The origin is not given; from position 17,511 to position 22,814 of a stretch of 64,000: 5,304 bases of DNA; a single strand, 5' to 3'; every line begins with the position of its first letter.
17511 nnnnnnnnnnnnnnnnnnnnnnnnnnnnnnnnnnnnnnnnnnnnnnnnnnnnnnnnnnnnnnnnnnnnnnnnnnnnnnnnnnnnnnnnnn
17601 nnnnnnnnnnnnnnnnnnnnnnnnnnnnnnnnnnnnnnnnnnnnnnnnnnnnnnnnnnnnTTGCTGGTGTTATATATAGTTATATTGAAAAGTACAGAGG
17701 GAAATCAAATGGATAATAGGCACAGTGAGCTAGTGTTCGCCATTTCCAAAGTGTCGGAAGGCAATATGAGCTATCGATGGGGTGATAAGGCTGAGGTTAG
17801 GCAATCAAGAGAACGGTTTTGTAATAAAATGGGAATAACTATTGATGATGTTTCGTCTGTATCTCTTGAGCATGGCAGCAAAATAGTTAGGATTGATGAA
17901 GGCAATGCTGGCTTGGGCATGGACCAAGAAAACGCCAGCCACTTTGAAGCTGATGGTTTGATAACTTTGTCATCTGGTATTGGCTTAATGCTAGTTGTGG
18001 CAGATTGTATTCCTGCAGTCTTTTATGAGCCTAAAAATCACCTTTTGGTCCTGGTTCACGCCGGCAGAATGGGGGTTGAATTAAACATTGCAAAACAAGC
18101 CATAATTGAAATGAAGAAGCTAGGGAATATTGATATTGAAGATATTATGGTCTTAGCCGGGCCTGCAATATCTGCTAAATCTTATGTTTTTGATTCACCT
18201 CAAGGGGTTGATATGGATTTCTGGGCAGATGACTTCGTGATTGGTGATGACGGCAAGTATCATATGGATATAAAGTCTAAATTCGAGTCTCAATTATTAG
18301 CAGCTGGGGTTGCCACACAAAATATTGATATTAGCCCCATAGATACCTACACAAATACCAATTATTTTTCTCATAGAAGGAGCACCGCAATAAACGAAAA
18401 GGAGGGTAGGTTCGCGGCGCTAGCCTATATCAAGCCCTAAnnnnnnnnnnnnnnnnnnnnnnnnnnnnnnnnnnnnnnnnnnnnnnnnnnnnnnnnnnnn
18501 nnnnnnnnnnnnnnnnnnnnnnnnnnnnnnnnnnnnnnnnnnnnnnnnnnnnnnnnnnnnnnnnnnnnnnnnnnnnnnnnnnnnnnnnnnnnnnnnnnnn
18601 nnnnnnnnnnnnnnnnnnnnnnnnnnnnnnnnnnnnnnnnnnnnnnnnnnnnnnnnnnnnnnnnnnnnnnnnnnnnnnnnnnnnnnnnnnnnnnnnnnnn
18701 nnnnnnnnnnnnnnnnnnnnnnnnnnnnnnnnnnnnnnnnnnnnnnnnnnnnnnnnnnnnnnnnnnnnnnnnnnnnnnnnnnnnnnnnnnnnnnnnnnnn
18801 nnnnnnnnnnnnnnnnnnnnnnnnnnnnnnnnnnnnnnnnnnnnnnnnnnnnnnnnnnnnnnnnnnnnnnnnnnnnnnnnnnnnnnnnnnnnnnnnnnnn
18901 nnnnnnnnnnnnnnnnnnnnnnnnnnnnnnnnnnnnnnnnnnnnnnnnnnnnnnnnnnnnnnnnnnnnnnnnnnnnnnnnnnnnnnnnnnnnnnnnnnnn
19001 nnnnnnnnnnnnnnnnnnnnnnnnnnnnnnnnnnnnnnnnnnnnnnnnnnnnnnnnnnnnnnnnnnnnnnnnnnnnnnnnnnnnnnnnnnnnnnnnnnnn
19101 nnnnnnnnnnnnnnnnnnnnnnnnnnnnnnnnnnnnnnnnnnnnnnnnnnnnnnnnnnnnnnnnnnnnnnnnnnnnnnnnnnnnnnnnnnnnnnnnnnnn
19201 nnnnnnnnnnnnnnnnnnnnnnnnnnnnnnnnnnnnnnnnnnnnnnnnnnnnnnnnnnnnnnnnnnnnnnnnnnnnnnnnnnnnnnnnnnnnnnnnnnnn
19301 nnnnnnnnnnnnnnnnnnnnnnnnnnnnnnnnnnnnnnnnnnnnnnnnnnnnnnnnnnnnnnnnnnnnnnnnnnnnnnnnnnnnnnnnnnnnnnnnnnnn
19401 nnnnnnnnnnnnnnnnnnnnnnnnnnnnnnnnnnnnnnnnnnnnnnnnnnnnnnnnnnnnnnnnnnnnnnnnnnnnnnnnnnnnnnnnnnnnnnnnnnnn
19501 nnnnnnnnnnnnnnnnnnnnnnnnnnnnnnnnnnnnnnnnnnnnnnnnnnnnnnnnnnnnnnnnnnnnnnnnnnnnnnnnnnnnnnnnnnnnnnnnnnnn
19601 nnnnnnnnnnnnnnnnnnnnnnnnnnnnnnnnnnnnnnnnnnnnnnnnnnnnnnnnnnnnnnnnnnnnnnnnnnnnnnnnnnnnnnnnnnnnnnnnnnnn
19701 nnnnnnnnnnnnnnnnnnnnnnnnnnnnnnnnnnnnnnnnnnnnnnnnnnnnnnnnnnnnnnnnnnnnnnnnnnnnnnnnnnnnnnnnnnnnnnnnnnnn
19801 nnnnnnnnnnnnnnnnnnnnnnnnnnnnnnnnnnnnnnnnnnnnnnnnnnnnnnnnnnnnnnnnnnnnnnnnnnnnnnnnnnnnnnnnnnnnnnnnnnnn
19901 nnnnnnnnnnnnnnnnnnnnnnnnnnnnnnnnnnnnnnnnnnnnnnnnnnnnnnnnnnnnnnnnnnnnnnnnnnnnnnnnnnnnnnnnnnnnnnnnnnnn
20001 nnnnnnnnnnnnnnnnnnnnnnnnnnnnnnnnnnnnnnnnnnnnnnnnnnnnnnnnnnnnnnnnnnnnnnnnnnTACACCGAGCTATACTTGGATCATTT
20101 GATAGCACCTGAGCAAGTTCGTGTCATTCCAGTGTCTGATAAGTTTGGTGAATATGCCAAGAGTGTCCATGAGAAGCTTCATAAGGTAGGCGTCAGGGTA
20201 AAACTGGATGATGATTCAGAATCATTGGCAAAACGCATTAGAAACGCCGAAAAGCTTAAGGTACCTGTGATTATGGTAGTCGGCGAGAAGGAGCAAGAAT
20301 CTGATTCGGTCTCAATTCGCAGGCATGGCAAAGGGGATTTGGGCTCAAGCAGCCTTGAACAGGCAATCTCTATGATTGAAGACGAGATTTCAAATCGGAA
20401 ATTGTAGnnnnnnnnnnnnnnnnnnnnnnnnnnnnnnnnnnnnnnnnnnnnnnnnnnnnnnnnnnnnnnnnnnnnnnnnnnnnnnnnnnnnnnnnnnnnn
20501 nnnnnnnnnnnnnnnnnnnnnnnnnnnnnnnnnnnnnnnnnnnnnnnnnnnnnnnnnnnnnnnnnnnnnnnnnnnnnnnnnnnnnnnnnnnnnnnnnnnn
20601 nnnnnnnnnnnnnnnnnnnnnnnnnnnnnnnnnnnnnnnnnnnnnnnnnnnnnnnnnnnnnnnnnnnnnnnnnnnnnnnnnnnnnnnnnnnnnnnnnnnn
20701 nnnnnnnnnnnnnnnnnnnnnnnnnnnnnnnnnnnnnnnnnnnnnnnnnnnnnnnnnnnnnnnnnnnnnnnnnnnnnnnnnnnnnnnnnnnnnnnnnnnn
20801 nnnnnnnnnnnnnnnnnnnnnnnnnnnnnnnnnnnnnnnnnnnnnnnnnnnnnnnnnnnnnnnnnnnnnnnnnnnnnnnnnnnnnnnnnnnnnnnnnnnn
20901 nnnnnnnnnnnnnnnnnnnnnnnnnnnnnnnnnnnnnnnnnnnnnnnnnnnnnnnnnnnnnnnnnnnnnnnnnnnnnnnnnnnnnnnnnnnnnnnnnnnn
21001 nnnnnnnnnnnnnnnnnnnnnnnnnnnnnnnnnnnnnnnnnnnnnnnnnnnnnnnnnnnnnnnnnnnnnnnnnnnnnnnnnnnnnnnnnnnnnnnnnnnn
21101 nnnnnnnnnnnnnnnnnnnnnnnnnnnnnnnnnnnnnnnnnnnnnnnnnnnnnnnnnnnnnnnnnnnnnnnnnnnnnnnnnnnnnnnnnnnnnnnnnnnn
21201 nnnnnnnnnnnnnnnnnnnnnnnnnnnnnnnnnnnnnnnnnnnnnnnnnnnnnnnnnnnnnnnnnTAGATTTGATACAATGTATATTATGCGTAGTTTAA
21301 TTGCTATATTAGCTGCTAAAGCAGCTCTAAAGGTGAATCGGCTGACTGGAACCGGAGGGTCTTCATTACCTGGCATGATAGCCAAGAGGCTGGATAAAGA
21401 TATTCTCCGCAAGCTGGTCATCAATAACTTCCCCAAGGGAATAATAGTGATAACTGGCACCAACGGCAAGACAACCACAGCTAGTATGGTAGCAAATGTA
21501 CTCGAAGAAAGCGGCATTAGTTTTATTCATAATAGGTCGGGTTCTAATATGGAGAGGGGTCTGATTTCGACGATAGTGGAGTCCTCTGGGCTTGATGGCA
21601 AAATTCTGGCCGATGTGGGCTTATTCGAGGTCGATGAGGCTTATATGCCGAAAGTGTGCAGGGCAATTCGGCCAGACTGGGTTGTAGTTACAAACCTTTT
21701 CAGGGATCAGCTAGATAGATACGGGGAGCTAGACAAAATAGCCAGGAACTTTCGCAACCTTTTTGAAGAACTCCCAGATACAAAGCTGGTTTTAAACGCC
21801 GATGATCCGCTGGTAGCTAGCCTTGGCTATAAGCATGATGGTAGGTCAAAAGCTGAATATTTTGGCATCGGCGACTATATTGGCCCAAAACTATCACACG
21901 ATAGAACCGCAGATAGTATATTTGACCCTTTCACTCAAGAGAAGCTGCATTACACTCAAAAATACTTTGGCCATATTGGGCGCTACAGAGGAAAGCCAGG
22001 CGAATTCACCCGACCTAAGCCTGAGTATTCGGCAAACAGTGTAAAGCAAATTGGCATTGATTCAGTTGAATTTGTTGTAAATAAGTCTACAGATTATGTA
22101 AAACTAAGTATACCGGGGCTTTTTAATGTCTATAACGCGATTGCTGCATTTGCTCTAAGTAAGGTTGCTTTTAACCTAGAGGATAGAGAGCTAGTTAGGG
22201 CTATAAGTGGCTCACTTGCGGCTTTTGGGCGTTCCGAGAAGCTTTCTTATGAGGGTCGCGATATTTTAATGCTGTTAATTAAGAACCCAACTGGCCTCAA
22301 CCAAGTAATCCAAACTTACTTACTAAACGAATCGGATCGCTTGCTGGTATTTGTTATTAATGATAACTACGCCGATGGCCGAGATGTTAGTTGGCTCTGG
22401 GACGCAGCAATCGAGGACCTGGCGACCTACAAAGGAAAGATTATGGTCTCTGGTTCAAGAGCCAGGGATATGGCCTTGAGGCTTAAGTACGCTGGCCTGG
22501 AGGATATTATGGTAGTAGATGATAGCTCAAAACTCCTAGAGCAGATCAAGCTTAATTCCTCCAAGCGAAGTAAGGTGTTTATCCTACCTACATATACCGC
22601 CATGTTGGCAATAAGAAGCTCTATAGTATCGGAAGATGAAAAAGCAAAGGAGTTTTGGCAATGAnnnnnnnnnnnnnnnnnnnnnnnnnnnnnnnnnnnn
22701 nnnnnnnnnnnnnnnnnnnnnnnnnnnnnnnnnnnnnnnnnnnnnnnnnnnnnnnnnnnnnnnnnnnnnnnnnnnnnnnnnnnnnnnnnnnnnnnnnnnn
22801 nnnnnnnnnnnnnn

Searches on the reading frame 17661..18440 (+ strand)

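Call 62: search_protein_families(library=pfam, proteins=[window:17661-18440:+], max_evalue=0.00001)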
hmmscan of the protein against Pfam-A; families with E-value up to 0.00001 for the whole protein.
window:17661-18440:+ (259 aa): 1 family
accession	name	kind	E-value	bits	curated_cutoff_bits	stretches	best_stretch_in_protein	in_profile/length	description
PF02578.20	Cu-oxidase_4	-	6.2e-45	153.9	22.9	1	31-254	12-236/238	Multi-copper polyphenol oxidoreductase laccase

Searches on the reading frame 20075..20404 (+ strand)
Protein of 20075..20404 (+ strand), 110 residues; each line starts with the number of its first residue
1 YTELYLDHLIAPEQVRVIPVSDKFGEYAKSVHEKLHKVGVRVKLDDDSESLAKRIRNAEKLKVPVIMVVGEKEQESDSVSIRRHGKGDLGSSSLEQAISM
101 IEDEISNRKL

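Call 77: search_protein_families(library=pfam, proteins=[window:20075-20404:+], max_evalue=0.0001)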
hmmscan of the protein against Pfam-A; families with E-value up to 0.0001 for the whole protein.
window:20075-20404:+ (110 aa): 1 family
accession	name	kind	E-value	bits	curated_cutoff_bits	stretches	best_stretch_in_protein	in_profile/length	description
PF03129.25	HGTP_anticodon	-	1e-24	86.9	21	1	14-103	1-93/94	Anticodon binding domain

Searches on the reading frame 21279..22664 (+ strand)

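Call 62: search_protein_families(library=pfam, proteins=[window:21279-22664:+], max_evalue=0.00001)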
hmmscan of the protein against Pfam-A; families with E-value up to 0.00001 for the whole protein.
window:21279-22664:+ (461 aa): 2 families
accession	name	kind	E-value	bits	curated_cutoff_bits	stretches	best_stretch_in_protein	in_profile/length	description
PF08353.15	MurT_C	-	1.4e-32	112.4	25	1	333-442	1-110/110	MurT ligase C-terminal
PF08245.18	Mur_ligase_M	-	8.8e-22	78.5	24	1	58-185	1-134/200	Mur ligase middle domain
